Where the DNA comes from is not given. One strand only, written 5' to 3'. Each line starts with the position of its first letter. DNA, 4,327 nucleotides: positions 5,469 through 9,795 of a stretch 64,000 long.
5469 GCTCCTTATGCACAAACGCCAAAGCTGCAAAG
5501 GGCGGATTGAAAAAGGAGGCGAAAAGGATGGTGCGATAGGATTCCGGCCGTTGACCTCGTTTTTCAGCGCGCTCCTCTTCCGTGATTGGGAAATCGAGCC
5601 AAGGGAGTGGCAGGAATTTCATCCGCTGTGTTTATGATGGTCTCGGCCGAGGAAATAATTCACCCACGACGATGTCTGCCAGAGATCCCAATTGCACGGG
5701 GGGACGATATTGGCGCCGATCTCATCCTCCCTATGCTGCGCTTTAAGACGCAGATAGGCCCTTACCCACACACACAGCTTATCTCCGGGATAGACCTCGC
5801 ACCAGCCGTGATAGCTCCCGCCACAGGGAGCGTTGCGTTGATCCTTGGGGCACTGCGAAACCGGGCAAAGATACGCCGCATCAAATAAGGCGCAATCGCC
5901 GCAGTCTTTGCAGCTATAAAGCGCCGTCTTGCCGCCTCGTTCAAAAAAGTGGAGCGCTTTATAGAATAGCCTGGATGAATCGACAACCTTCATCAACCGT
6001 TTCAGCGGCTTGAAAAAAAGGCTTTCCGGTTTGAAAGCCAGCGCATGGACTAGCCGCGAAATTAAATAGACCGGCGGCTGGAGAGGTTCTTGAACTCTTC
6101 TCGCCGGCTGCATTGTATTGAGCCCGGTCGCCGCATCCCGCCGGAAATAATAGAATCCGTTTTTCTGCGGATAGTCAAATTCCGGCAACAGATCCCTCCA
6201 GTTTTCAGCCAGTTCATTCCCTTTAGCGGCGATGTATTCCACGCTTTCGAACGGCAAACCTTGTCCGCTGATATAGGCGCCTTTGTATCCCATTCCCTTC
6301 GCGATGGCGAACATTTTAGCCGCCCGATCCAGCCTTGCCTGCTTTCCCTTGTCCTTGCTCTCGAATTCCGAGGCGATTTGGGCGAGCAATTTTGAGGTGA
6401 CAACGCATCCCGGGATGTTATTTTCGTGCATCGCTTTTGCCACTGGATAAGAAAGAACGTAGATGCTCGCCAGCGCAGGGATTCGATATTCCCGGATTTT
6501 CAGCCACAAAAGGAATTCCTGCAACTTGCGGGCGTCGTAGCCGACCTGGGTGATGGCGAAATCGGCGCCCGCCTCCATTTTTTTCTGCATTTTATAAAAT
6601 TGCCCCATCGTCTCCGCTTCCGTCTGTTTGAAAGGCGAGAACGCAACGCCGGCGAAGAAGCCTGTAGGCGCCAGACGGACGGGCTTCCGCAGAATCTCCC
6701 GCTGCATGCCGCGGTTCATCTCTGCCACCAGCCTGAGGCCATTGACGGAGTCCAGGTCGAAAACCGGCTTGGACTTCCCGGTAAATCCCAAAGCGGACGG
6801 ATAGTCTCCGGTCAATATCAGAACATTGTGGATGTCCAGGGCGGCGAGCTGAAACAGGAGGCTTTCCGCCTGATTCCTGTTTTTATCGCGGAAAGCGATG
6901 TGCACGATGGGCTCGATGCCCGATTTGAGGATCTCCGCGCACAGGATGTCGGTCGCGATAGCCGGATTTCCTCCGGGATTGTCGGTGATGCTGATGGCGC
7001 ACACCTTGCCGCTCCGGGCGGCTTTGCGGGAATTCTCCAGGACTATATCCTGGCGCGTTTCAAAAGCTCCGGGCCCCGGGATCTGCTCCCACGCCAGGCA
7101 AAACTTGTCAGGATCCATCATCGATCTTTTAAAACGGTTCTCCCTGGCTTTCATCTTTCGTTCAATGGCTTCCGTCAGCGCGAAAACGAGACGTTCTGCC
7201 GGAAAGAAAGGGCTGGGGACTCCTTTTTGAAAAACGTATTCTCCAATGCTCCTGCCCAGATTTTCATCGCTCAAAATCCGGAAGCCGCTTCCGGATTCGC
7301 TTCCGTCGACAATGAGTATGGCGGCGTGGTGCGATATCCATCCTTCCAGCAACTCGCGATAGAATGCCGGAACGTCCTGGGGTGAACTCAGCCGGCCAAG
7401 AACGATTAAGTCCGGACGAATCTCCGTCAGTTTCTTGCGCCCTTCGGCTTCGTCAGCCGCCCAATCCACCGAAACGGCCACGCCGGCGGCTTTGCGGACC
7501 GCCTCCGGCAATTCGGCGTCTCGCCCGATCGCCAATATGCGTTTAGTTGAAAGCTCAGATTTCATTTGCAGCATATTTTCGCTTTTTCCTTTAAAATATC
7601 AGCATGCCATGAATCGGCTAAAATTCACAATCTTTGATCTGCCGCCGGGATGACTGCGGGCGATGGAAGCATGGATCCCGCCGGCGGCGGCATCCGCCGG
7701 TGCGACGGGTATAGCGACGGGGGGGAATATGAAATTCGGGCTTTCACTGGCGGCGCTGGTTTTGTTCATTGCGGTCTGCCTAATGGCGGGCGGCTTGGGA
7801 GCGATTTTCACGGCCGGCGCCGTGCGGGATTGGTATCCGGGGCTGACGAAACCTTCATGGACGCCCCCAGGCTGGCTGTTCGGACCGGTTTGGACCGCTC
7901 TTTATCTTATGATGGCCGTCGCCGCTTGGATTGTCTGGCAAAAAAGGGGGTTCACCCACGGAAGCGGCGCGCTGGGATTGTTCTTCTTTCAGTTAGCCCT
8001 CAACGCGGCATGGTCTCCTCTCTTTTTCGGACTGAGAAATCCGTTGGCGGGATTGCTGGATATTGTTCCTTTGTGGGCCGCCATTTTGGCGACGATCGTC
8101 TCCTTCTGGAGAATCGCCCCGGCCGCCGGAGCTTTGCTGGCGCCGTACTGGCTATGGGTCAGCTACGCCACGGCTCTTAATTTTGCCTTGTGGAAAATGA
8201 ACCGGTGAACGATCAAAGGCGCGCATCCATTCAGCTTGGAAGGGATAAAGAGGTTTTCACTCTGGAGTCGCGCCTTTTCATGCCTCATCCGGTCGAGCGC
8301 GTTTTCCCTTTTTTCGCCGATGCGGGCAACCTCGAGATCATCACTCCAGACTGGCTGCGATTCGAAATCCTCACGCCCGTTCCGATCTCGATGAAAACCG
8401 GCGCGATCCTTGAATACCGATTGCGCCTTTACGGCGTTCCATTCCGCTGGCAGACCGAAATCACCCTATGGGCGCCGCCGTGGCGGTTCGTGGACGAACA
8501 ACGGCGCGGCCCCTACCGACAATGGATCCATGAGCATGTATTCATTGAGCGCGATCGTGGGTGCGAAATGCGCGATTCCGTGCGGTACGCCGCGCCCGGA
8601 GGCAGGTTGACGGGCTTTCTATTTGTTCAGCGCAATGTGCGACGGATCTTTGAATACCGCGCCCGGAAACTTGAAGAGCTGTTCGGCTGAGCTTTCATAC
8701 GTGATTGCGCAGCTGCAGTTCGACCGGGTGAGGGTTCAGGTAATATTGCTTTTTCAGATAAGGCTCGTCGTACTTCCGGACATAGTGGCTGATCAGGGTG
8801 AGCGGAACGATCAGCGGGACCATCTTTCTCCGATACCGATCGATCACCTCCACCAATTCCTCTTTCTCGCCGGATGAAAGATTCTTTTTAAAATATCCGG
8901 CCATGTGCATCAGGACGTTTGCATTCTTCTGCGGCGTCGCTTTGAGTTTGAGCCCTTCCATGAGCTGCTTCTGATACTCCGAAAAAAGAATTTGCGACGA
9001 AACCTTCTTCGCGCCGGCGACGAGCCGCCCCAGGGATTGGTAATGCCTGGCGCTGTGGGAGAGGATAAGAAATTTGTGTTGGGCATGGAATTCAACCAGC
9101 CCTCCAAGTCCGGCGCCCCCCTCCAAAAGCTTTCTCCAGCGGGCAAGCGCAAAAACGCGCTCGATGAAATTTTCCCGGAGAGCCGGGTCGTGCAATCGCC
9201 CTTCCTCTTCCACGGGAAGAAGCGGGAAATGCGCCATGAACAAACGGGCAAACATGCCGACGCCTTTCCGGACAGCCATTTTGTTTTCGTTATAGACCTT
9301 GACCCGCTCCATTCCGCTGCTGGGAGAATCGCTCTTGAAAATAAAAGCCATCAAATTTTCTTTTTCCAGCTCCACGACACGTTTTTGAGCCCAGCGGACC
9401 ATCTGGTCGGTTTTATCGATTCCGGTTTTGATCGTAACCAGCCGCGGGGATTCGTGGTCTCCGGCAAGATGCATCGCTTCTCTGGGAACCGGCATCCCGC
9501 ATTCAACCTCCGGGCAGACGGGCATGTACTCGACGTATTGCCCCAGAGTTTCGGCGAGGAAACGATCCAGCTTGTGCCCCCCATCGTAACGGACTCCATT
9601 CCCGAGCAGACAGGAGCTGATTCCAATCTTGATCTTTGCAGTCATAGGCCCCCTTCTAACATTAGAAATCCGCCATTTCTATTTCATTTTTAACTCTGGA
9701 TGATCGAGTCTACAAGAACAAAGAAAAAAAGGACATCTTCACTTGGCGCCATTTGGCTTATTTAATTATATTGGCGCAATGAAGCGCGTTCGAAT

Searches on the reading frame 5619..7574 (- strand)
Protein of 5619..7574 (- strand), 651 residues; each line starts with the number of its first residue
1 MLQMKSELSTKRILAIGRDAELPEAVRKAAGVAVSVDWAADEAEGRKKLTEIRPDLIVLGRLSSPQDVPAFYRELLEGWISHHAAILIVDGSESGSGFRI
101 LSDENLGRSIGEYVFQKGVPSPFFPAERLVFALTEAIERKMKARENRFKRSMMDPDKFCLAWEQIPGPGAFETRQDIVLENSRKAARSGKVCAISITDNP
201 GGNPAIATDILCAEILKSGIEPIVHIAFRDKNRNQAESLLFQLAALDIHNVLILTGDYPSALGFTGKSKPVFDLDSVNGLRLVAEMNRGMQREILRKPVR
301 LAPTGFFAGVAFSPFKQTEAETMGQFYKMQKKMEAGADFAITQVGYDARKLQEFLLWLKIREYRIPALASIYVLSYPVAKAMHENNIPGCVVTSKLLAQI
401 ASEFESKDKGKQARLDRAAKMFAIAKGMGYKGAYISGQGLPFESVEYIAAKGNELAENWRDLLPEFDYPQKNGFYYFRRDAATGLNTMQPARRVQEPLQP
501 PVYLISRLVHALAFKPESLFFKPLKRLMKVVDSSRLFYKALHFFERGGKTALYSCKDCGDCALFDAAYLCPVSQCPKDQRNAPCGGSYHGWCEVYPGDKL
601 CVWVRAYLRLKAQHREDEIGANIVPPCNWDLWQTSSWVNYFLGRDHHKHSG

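Call 41: search_protein_families(library=pfam, proteins=[window:5619-7574:-], max_evalue=0.00001)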
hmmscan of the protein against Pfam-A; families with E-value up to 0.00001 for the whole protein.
window:5619-7574:- (651 aa): 2 families
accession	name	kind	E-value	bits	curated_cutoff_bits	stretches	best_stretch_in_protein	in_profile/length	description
PF12225.13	DUF5981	-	1.3e-26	92.5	23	1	543-629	10-94/95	Methylene-tetrahydrofolate reductase C terminal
PF02219.23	MTHFR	-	5.3e-12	46.1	24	1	184-376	35-213/287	Methylenetetrahydrofolate reductase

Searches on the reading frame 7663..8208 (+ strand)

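Call 41: search_protein_families(library=pfam, proteins=[window:7663-8208:+], max_evalue=0.00001)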
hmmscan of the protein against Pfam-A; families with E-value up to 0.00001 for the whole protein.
window:7663-8208:+ (181 aa): 1 family
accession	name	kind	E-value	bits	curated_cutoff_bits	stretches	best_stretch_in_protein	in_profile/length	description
PF03073.20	TspO_MBR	-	1.5e-51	174.4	24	1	35-177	1-144/145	TspO/MBR family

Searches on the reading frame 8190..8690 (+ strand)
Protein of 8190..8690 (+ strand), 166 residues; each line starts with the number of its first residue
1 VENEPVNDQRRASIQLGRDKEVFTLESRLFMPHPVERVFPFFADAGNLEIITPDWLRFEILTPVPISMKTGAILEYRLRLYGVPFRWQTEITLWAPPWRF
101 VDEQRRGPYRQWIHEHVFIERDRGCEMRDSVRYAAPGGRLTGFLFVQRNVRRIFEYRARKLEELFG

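Call 41: search_protein_families(library=pfam, proteins=[window:8190-8690:+], max_evalue=0.00001)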
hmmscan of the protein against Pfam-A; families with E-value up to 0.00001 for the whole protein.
window:8190-8690:+ (166 aa): 1 family
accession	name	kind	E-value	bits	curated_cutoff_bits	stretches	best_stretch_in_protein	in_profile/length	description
PF03364.25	Polyketide_cyc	-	6e-06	27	23.4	1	31-145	1-110/126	Polyketide cyclase / dehydrase and lipid transport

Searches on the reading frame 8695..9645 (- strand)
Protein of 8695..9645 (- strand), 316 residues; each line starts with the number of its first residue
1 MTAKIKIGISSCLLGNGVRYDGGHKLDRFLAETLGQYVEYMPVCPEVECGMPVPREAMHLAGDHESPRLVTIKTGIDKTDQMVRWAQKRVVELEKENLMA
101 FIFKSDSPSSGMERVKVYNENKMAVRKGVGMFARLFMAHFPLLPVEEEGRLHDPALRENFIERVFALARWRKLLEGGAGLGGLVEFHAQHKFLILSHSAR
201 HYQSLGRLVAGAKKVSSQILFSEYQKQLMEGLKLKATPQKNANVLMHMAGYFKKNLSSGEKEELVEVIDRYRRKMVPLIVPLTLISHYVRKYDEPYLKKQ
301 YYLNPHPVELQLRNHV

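Call 41: search_protein_families(library=pfam, proteins=[window:8695-9645:-], max_evalue=0.00001)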
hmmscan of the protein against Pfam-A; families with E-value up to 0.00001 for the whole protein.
window:8695-9645:- (316 aa): 2 families
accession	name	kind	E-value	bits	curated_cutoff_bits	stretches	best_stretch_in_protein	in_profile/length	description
PF08349.16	DUF1722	-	5e-44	149.7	22.5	1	191-307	1-117/117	Protein of unknown function (DUF1722)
PF04463.17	2-thiour_desulf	-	6.1e-42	143.4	34.7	1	7-148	1-141/141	2-thiouracil desulfurase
